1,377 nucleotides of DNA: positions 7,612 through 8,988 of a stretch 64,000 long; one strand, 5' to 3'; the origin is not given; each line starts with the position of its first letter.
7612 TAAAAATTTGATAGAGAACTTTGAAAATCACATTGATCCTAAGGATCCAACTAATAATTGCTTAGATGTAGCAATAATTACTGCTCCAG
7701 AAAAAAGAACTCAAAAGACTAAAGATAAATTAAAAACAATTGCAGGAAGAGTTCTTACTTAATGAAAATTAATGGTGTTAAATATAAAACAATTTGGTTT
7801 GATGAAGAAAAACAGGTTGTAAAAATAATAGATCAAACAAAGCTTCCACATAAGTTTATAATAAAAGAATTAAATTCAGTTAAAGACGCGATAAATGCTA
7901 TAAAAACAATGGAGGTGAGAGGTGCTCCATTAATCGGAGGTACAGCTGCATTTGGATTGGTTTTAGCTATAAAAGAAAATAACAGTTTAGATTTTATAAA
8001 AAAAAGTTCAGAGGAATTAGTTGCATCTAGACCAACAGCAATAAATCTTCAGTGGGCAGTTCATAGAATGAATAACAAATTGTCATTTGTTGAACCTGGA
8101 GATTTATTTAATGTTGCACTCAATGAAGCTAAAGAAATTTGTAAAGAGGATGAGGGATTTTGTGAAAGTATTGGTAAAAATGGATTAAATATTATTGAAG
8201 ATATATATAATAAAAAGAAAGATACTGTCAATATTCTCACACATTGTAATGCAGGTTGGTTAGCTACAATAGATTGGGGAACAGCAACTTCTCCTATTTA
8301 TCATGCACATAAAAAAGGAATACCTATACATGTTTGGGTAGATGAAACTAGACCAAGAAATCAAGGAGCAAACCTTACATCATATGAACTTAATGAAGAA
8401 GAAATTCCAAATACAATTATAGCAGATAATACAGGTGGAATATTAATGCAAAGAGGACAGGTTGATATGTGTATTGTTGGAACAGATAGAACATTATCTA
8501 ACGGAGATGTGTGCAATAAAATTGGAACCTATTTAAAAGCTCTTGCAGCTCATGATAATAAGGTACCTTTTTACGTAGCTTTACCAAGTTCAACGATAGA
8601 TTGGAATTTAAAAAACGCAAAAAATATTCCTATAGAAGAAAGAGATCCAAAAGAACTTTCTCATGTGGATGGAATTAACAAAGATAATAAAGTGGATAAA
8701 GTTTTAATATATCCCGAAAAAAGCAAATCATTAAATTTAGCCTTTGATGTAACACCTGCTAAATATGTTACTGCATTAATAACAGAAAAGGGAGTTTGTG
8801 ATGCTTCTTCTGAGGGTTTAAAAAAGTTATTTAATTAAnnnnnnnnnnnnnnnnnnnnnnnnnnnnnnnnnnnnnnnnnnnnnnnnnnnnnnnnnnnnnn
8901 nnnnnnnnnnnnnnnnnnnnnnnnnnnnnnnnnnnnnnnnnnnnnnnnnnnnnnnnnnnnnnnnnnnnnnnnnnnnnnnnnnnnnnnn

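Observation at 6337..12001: Possible self-contained MTA / 5'-deoxyadenosine recycling loop whose last step is a fused aldolase-dehydrogenase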

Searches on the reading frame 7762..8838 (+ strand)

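Call 3: search_protein_families(library=pfam, proteins=[window:7762-8838:+])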
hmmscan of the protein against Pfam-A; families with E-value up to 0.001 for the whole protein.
window:7762-8838:+ (358 aa): 1 family
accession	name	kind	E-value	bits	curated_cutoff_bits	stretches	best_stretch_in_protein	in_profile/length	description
PF01008.23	IF-2B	-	6.8e-69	232.6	22.4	1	51-346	1-278/280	Initiation factor 2 subunit family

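Call 4: search_protein_families(library=ncbifam, proteins=[window:7762-8838:+])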
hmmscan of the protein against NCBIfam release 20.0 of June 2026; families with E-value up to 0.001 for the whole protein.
window:7762-8838:+ (358 aa): 8 families
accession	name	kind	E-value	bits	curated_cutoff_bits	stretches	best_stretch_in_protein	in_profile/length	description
NF004326.0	PRK05720.1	subfamily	1.4e-134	448.4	271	1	7-358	10-353/358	s-methyl-5-thioribose-1-phosphate isomerase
TIGR00512.1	salvage_mtnA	equivalog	1.2e-123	412.4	279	1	10-347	2-334/335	S-methyl-5-thioribose-1-phosphate isomerase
TIGR00524.1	eIF-2B_rel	subfamily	3e-93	312.3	185.85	1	38-346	2-301/303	S-methyl-5-thioribose-1-phosphate isomerase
NF004700.0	PRK06036.1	equivalog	1e-90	304.3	528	1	9-347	2-329/339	S-methyl-5-thioribose-1-phosphate isomerase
NF004436.0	PRK05772.1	equivalog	8.7e-78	262.1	521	1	10-348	18-351/363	S-methyl-5-thioribose-1-phosphate isomerase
TIGR00511.1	ribulose_e2b2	equivalog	7.4e-45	153.5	314.1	1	40-346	2-286/301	ribose 1,5-bisphosphate isomerase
NF006210.0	PRK08335.1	equivalog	3.3e-22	79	339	1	40-345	6-268/275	translation initiation factor IF-2B subunit alpha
NF004994.0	PRK06372.1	equivalog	3.2e-12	46.4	249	1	190-350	111-250/253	translation initiation factor IF-2B subunit delta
